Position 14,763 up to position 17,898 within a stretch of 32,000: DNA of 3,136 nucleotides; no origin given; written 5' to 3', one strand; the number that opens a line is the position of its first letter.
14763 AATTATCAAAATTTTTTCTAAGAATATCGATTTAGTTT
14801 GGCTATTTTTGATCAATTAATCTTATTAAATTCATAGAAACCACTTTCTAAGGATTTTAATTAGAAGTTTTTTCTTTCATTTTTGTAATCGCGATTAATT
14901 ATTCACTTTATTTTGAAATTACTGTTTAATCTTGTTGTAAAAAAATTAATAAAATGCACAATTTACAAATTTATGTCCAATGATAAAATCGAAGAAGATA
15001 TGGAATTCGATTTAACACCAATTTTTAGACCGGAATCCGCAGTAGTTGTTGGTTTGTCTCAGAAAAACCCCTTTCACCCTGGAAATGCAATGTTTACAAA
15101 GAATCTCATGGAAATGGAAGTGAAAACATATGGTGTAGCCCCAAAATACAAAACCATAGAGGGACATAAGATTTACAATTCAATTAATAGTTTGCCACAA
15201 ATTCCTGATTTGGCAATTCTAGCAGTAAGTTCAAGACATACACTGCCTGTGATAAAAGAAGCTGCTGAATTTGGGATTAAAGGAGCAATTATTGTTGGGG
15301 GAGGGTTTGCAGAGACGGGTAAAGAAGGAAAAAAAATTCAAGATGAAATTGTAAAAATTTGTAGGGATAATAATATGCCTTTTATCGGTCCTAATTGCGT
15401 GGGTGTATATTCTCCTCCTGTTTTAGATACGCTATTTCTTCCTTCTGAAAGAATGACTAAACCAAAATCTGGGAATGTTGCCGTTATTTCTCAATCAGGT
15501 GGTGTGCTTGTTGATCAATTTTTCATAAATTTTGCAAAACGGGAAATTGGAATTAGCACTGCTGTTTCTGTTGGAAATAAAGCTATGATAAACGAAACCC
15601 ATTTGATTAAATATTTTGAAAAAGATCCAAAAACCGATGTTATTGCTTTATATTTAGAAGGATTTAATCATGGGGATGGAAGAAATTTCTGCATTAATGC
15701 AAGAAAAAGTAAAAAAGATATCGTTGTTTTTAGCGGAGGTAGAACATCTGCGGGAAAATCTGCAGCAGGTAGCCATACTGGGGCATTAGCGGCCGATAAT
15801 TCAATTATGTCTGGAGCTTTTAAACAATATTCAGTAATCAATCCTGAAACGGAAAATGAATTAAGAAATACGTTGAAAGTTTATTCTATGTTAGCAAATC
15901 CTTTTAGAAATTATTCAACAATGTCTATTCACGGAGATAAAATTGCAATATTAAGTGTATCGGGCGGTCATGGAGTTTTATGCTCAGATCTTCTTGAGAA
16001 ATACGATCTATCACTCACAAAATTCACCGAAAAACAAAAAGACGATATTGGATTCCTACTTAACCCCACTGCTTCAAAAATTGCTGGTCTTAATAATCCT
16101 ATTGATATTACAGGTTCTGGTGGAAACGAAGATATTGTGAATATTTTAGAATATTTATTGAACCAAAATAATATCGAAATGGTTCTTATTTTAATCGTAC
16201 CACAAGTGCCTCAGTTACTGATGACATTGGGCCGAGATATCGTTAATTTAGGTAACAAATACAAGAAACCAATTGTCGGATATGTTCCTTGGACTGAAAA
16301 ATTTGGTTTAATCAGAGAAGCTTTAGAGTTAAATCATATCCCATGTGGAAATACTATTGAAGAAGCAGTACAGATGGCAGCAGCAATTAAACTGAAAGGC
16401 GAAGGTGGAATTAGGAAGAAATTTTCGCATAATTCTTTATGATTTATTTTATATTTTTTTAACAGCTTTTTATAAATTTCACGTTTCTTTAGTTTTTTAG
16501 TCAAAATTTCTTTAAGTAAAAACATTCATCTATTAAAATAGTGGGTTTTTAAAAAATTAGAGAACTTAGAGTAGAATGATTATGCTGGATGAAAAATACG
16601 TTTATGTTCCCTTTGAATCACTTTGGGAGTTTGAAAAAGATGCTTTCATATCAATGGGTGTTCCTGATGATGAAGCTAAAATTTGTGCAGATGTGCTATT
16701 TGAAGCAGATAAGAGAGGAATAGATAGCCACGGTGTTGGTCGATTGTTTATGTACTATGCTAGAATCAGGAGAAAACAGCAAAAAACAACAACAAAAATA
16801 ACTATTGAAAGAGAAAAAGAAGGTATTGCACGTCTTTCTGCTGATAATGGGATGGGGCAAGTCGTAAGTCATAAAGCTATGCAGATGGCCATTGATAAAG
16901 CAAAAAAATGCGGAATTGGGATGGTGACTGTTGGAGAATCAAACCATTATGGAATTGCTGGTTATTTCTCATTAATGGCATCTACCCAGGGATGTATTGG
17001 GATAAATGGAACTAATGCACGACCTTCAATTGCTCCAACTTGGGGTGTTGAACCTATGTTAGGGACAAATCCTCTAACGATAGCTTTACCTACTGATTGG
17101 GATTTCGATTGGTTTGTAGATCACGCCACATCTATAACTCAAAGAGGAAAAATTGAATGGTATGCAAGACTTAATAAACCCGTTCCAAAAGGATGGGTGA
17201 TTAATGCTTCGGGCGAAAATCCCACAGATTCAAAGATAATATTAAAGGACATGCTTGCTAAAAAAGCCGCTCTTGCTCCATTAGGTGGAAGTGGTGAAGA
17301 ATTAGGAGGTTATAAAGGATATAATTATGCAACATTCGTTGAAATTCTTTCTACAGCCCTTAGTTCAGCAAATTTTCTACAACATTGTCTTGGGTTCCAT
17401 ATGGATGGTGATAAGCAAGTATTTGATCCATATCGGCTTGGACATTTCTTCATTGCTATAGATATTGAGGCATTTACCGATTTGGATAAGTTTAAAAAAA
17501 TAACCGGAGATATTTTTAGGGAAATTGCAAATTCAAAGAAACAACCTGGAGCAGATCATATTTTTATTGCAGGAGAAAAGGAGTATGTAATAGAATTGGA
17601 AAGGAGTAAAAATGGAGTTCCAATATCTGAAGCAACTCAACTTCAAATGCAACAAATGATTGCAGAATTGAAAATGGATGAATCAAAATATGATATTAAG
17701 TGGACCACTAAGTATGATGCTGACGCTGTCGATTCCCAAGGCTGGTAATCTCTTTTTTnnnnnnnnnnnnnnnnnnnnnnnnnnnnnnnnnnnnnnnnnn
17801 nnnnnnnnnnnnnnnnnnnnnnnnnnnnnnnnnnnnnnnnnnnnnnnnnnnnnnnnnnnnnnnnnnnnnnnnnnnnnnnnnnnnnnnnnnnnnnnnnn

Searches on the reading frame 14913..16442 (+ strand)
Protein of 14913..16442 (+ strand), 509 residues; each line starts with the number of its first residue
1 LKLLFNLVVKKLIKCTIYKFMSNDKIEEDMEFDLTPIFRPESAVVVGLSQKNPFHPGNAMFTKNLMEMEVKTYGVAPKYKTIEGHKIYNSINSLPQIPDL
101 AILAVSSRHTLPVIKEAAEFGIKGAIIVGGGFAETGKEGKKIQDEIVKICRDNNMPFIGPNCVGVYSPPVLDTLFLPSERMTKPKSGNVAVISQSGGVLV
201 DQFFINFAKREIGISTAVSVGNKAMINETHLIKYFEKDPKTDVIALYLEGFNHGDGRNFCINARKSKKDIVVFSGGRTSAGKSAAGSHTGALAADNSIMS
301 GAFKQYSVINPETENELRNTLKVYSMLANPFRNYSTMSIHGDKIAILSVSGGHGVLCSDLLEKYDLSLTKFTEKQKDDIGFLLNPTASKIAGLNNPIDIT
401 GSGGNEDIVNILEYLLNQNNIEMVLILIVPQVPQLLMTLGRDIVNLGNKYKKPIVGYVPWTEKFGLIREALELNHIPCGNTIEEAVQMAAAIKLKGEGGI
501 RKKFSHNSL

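Call 69: search_protein_families(library=pfam, proteins=[window:14913-16442:+], max_evalue=0.00001)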
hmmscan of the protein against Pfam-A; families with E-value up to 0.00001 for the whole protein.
window:14913-16442:+ (509 aa): 3 families
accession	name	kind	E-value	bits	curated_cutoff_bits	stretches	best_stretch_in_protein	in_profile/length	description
PF13607.11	Succ_CoA_lig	-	1.3e-35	122.6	27.4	1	187-323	2-137/138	Succinyl-CoA ligase like flavodoxin domain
PF13380.12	CoA_binding_2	-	5.2e-19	69.3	22.8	1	43-166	3-114/116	CoA binding domain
PF02629.25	CoA_binding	-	3e-07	31.5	22.3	1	42-128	5-94/97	CoA binding domain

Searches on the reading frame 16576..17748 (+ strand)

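Call 69: search_protein_families(library=pfam, proteins=[window:16576-17748:+], max_evalue=0.00001)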
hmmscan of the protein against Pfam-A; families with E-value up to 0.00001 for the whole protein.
window:16576-17748:+ (390 aa): 1 family
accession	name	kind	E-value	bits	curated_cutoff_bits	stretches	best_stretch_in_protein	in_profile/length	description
PF02615.19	Ldh_2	-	6.2e-110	367.9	38.8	1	12-357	2-331/333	Malate/L-lactate dehydrogenase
